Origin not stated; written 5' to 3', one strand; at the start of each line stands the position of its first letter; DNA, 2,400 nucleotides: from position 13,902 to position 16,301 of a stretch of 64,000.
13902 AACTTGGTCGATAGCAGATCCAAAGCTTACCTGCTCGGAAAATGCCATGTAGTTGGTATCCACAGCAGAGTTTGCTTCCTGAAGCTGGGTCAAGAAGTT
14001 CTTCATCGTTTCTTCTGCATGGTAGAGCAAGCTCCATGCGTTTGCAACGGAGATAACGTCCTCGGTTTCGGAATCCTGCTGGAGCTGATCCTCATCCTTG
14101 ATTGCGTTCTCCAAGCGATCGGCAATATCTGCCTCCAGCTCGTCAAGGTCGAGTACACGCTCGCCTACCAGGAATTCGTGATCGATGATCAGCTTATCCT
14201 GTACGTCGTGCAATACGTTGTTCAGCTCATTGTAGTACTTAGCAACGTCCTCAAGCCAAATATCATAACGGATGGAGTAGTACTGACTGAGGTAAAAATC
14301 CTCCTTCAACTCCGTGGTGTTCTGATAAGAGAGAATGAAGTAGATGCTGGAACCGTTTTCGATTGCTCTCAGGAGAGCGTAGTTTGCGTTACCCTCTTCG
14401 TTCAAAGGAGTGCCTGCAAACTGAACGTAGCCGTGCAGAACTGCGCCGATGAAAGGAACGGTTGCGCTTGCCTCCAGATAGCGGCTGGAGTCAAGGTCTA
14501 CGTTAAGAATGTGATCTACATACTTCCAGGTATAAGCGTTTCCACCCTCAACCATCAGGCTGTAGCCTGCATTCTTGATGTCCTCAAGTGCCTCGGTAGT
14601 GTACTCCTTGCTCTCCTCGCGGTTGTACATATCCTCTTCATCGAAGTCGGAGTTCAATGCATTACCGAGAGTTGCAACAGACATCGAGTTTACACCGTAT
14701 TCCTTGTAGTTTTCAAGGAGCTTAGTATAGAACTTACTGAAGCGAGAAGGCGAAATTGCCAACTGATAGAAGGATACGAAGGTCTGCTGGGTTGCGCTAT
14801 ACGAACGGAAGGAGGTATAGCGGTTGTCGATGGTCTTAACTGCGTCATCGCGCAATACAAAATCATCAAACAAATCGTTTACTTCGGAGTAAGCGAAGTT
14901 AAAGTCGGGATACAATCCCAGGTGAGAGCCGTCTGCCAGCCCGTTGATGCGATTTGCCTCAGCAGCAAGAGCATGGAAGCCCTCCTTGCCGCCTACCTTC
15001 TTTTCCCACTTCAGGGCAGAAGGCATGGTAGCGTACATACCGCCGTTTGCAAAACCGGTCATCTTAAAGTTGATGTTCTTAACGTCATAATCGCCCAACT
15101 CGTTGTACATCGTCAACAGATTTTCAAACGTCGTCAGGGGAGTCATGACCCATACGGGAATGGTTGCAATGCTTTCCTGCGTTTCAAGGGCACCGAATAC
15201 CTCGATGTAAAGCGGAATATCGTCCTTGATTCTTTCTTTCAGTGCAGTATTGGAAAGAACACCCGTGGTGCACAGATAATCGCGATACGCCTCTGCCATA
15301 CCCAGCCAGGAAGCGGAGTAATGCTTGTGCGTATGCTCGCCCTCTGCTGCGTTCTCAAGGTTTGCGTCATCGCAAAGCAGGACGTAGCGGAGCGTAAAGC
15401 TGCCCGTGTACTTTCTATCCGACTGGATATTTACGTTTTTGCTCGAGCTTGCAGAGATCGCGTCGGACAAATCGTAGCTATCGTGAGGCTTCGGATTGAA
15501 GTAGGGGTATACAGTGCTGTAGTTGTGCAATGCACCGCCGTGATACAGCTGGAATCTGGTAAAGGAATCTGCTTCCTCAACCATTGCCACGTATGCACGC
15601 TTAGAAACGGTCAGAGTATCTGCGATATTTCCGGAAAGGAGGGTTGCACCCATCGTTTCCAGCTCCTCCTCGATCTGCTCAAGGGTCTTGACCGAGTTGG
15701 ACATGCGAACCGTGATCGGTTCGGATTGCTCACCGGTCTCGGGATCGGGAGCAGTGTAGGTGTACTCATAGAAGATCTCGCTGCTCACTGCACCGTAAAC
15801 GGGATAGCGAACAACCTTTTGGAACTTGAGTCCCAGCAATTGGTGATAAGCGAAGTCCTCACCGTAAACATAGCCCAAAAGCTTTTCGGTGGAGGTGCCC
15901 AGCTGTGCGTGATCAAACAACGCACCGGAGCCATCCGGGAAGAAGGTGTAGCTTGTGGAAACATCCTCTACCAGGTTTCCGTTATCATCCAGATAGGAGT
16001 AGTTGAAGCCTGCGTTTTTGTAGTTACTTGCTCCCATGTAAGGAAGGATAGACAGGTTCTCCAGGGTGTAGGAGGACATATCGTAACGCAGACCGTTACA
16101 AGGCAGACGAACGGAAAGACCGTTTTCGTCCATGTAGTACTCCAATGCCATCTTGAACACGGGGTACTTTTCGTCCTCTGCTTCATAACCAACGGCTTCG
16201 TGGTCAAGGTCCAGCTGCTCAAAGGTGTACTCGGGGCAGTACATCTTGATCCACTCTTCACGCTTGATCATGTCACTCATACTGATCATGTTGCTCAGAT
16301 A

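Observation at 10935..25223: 14-kb operon coupling two ABC permease pairs (no ATPase) to two ~1300-aa exported proteins and an NHL/Yip1 membrane chimera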

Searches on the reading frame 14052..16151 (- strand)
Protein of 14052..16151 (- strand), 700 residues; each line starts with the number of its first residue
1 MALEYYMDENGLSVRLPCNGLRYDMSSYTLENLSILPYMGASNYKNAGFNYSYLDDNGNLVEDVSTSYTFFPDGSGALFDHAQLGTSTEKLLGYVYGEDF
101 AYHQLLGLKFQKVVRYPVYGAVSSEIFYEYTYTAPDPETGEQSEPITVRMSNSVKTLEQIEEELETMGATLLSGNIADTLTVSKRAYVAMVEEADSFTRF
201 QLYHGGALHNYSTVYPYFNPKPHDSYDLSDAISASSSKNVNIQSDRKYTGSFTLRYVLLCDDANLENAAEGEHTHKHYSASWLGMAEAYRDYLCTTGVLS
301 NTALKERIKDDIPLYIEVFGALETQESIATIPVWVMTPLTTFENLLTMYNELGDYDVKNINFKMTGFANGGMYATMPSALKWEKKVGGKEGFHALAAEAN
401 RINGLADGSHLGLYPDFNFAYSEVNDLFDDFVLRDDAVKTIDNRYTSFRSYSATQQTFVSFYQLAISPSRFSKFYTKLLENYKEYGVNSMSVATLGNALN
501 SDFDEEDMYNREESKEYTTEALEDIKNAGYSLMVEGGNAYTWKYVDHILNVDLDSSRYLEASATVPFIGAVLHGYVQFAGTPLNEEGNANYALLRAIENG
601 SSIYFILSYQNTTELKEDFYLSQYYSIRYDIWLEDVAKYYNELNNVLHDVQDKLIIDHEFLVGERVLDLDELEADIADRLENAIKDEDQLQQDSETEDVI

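Call 42: search_solved_structures(query=A4, max_evalue=10, show_alignments=3)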
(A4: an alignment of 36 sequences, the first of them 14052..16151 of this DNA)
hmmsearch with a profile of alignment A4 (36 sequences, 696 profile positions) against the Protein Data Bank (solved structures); distinct sequences matched with E-value up to 10: 3.
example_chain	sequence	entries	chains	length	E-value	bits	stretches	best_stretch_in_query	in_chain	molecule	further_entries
1fyh_A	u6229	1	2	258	0.007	17.9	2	442-516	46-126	Interferon gamma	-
1eku_A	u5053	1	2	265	0.021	16.3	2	442-503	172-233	Interferon gamma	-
9f3f_3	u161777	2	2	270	1.9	9.8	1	98-215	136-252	Nuclear cap binding complex subunit CBP30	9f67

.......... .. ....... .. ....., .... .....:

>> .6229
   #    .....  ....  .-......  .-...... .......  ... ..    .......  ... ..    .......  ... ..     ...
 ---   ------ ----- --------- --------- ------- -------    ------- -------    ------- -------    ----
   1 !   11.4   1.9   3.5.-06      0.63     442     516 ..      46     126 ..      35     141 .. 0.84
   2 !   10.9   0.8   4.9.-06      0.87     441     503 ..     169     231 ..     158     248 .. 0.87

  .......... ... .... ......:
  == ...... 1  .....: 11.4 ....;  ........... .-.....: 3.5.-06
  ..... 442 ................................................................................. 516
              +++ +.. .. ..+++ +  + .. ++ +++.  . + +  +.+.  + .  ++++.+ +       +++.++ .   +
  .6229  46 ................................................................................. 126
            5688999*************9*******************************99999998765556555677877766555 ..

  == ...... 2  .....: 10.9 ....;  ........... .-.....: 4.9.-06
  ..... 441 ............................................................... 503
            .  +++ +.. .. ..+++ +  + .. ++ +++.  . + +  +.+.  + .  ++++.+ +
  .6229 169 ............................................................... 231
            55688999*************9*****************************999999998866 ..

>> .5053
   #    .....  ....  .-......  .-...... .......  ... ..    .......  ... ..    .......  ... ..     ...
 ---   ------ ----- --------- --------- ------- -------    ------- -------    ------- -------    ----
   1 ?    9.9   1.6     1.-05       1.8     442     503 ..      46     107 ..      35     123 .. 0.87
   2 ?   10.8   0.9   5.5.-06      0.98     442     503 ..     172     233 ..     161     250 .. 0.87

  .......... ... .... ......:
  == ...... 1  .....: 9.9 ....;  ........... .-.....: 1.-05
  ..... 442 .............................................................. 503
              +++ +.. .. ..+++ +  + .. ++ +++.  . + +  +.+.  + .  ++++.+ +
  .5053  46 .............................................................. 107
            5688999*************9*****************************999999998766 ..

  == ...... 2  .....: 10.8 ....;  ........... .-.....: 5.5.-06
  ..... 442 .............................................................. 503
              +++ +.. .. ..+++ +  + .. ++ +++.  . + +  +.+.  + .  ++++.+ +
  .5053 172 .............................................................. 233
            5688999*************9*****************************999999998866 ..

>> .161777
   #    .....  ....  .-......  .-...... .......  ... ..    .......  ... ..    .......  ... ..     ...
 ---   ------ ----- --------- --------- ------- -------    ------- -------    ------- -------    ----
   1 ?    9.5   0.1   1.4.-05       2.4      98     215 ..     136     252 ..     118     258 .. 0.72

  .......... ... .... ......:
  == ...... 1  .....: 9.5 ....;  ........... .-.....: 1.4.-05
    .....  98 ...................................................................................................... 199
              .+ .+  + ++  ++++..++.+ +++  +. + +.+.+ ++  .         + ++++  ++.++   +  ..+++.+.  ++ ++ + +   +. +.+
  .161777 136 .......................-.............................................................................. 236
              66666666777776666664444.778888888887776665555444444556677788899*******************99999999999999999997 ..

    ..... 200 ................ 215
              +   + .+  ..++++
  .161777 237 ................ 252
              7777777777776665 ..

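Call 43: search_dna_similar(query=window:14052-16151:-, collection=plasmids, mode=protein, max_evalue=0.00001, max_rows=20)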
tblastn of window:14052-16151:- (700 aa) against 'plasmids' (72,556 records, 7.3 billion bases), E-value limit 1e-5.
Records with a match: 2; places in all: 2; records where one place covers at least 80% of the query: 0.
Best place of each record, by identity: <60% 2.
By first word of the organism name: Butyrivibrio 1; Paenibacillus 1.
By predicted mobility (MOB-suite, as given by PLSDB): non-mobilizable 2.
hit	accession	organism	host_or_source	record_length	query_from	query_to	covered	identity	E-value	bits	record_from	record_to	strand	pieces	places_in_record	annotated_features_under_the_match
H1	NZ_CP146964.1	Butyrivibrio fibrisolvens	Bovinae,Bovine rumen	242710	180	661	69%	24.2%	5e-31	138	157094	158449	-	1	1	DUF5696 domain-containing protein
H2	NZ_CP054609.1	Paenibacillus cellulosilyticus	cell culture,soil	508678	284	662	54%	22.8%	1e-14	86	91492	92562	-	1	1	DUF5696 domain-containing protein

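Call 45: get_annotated_region(hit=H1, flank=12000)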
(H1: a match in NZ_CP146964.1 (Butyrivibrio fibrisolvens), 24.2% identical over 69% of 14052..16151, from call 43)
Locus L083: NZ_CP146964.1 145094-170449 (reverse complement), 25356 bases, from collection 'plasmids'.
description: Butyrivibrio fibrisolvens strain D1 plasmid pNP243, complete sequence
organism: Butyrivibrio fibrisolvens (NCBI taxid 831)
taxonomy: Bacteria; Bacillota; Clostridia; Lachnospirales; Lachnospiraceae; Butyrivibrio; Butyrivibrio fibrisolvens
host: -; source: Bovinae,Bovine rumen; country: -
typing (MOB-suite, as given by PLSDB): non-mobilizable
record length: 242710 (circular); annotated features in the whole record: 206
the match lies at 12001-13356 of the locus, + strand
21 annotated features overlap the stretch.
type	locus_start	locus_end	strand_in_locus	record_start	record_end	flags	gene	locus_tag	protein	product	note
CDS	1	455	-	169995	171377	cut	-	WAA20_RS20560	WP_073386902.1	response regulator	GO:0000160 - phosphorelay signal transduction system [Evidence IEA]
CDS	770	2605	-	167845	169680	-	-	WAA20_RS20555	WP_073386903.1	histidine kinase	GO:0000160 - phosphorelay signal transduction system [Evidence IEA]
CDS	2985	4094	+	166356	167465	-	-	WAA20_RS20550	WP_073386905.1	glycoside hydrolase family 43 protein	-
CDS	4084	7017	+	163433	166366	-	-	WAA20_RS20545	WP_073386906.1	extracellular solute-binding protein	-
CDS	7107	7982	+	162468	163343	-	-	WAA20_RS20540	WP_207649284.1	sugar ABC transporter permease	-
CDS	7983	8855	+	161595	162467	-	-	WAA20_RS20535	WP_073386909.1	carbohydrate ABC transporter permease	GO:0008643 - carbohydrate transport [Evidence IEA]; GO:0055085 - transmembrane transport [Evidence IEA]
CDS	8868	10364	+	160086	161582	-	-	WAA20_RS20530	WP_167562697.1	NHL repeat-containing protein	-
CDS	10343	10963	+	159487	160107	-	-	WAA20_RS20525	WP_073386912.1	YIP1 family protein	-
CDS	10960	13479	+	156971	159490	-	-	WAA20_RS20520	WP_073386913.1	DUF5696 domain-containing protein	-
CDS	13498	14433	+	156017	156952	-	-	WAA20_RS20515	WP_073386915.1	sugar ABC transporter permease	-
CDS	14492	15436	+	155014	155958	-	-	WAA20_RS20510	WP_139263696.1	carbohydrate ABC transporter permease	GO:0008643 - carbohydrate transport [Evidence IEA]; GO:0055085 - transmembrane transport [Evidence IEA]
CDS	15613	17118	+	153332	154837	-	-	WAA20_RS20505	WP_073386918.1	extracellular solute-binding protein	-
CDS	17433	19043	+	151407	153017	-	-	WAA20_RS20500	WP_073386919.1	extracellular solute-binding protein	-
CDS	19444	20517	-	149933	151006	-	-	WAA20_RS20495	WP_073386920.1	J domain-containing protein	-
CDS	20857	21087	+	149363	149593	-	-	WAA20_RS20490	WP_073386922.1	hypothetical protein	-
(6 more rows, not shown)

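Call 46: get_annotated_region(hit=H2, flank=12000)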
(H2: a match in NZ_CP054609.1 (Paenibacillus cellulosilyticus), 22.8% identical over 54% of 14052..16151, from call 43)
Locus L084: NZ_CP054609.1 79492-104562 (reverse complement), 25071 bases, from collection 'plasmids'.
description: Paenibacillus cellulosilyticus strain KACC 14175 plasmid unnamed1, complete sequence
organism: Paenibacillus cellulosilyticus (NCBI taxid 375489)
taxonomy: Bacteria; Bacillota; Bacilli; Bacillales; Paenibacillaceae; Paenibacillus; Paenibacillus cellulosilyticus
host: -; source: cell culture,soil; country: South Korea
typing (MOB-suite, as given by PLSDB): non-mobilizable
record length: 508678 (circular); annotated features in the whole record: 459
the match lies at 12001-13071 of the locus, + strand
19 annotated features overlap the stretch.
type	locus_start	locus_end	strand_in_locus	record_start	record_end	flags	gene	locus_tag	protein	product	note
CDS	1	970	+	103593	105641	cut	recG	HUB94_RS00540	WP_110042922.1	ATP-dependent DNA helicase RecG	GO:0006310 - DNA recombination [Evidence IEA]; GO:0006281 - DNA repair [Evidence IEA]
CDS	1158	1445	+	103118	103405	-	-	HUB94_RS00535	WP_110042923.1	stage VI sporulation protein F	-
CDS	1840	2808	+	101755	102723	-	-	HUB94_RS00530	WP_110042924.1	aldo/keto reductase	-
CDS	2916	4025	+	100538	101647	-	ugpC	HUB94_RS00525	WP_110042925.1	sn-glycerol-3-phosphate ABC transporter ATP-binding protein UgpC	-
CDS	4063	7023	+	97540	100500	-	-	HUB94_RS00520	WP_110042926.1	extracellular solute-binding protein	-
CDS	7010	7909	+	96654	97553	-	-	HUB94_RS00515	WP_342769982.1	sugar ABC transporter permease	-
CDS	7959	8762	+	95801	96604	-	-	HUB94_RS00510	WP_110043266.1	carbohydrate ABC transporter permease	GO:0008643 - carbohydrate transport [Evidence IEA]; GO:0055085 - transmembrane transport [Evidence IEA]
CDS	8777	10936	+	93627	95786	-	-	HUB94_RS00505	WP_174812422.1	YIP1 family protein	-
CDS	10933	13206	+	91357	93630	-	-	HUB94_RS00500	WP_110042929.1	DUF5696 domain-containing protein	-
CDS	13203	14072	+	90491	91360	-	-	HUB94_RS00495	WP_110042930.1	sugar ABC transporter permease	-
CDS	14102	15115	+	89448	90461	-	-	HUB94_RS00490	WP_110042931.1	carbohydrate ABC transporter permease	GO:0008643 - carbohydrate transport [Evidence IEA]; GO:0055085 - transmembrane transport [Evidence IEA]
CDS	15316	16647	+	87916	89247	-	-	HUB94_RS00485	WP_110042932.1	LLM class flavin-dependent oxidoreductase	-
CDS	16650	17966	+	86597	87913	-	-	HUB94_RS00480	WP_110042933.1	LLM class flavin-dependent oxidoreductase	-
CDS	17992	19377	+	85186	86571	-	-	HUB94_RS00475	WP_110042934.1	extracellular solute-binding protein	-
CDS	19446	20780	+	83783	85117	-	-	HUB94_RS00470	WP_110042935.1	LLM class flavin-dependent oxidoreductase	-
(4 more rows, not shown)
